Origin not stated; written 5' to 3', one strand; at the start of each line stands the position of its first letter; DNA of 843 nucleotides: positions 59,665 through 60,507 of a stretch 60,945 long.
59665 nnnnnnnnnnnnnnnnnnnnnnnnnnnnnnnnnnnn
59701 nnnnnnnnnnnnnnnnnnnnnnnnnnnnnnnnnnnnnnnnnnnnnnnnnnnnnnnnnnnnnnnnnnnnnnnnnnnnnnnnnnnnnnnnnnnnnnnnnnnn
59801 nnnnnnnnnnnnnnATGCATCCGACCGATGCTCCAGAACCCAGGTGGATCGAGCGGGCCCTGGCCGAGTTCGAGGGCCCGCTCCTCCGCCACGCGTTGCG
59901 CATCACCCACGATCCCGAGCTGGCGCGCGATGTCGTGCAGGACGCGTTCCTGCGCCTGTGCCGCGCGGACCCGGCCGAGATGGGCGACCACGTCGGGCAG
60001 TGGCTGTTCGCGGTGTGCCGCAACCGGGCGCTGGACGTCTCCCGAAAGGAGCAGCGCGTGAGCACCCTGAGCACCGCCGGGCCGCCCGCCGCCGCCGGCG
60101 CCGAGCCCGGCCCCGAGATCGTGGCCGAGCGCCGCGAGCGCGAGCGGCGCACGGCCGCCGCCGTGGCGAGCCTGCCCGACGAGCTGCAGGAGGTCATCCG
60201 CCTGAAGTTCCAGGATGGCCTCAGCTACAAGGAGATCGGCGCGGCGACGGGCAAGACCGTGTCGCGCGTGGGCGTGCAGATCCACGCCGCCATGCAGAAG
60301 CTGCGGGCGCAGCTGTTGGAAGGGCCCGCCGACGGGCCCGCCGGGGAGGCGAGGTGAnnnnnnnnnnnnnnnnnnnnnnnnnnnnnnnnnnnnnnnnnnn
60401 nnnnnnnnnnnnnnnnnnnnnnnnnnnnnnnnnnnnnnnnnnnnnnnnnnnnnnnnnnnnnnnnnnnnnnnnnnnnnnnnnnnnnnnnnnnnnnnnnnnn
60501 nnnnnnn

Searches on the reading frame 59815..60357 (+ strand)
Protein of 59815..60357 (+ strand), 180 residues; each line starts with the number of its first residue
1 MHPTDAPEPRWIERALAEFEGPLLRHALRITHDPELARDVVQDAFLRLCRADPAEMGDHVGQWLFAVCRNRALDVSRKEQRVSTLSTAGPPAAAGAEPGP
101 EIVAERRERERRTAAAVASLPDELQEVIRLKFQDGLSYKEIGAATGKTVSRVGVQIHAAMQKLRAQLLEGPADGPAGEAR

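Call 29: search_protein_families(library=ncbifam, proteins=[window:59815-60357:+], max_evalue=0.01)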
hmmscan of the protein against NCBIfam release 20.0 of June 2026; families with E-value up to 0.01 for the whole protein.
window:59815-60357:+ (180 aa): 85 families (the best 25 are shown)
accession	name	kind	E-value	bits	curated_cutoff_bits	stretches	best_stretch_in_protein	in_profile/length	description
TIGR02937.1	sigma70-ECF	superfamily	2.5e-24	85.8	42.9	1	17-167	8-165/165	sigma-70 family RNA polymerase sigma factor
NF009166.1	PRK12513.1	equivalog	4e-22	78.9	206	1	20-169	32-188/193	RNA polymerase sigma factor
NF058625.1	sigma_PG0214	equivalog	3.3e-21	75.7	130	1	17-169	11-163/170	GFO_1088 family ECF-type sigma factor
TIGR02985.1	Sig70_bacteroi1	subfamily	8.1e-20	71.7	126.4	1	21-167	12-162/162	RNA polymerase sigma-70 factor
TIGR02950.1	SigM_subfam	subfamily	1.9e-18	66.8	147.95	1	13-166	3-157/159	RNA polymerase sigma factor, SigM family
NF004113.0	PRK05602.1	equivalog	1.6e-16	60.6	208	1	23-170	58-204/211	RNA polymerase sigma factor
TIGR02983.1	SigE-fam_strep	subfamily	5.2e-15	55.7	141.55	1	20-168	16-159/162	SigE family RNA polymerase sigma factor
NF007227.0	PRK09645.1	subfamily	1.3e-14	54.5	202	1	7-169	10-172/177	sigma-70 family RNA polymerase sigma factor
NF009193.0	PRK12541.1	equivalog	3.7e-14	53.3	171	1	18-164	13-157/161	RNA polymerase sigma factor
NF007230.0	PRK09648.1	subfamily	4.4e-14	52.7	209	1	33-168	53-190/195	RNA polymerase sigma factor ShbA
NF007229.0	PRK09647.1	equivalog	4.9e-14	52.2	265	1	9-170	44-205/220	RNA polymerase sigma factor SigE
TIGR02952.1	Sig70_famx2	equivalog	5.5e-14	52.4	206.45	1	37-167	38-170/170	ECF subfamily RNA polymerase sigma factor, BldN family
NF009172.0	PRK12519.1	subfamily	8.4e-14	51.6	222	1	25-168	44-190/194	RNA polymerase sigma factor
TIGR02989.1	Sig-70_gvs1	subfamily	1.4e-13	51.1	124.55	1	14-164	5-155/158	RNA polymerase sigma-70 factor, Rhodopirellula/Verrucomicrobium family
NF009176.0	PRK12524.1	equivalog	5.7e-13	49.1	264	1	22-153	37-170/196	RNA polymerase sigma factor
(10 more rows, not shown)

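Call 59: find_encoding_contigs(protein=window:59815-60357:+, flank=10000, max_places=4)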
Protein window:59815-60357:+ (180 aa): 22 contigs read that carry it; 4 places shown.
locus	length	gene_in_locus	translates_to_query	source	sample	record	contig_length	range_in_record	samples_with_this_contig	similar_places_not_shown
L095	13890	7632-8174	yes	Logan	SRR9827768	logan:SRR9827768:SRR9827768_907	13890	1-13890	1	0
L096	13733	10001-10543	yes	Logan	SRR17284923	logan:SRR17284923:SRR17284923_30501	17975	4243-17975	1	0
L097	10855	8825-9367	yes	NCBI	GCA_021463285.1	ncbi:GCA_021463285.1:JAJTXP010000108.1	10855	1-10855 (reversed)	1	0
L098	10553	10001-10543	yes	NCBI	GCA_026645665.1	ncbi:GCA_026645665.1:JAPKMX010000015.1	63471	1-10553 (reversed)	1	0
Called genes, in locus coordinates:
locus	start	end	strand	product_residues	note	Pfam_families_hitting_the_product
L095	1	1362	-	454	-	?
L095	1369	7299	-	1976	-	PF00109:ketoacyl-synt, PF02801:Ketoacyl-synt_C, PF16197:KAsynt_C_assoc, PF22621:CurL-like_PKS_C, PF00698:Acyl_transf_1, PF21089:PKS_DH_N, PF14765:PS-DH, PF08659:KR, +2 more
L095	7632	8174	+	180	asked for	PF04542:Sigma70_r2, PF08281:Sigma70_r4_2, PF04545:Sigma70_r4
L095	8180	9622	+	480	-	PF14257:DUF4349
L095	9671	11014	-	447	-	PF03283:PAE (weak)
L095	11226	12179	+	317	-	PF02548:Pantoate_transf, PF13714:PEP_mutase (weak)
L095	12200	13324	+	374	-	PF02558:ApbA, PF08546:ApbA_C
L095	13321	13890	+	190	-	?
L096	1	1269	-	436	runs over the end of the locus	PF04101:Glyco_tran_28_C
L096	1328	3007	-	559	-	PF24681:Kelch_KLHDC2_KLHL20_DRC7 (faint)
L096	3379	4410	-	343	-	-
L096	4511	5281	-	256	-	PF04542:Sigma70_r2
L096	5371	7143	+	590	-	PF05496:RuvB_N (faint), PF13177:DNA_pol3_delta2, PF13401:AAA_22 (weak), PF13604:AAA_30 (weak), PF00004:AAA, PF22608:DNAX_ATPase_lid, PF12169:DNA_pol3_gamma3, PF20964:DnaX_C (weak), +1 more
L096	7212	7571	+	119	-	PF02575:YbaB_DNA_bd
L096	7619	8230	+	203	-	PF21176:RecR_HhH, PF02132:RecR_ZnF, PF01751:Toprim, PF13662:Toprim_4, PF21175:RecR_C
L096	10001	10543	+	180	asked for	PF04542:Sigma70_r2, PF08281:Sigma70_r4_2, PF04545:Sigma70_r4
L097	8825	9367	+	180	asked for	PF04542:Sigma70_r2, PF08281:Sigma70_r4_2, PF04545:Sigma70_r4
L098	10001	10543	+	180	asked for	PF04542:Sigma70_r2, PF08281:Sigma70_r4_2, PF04545:Sigma70_r4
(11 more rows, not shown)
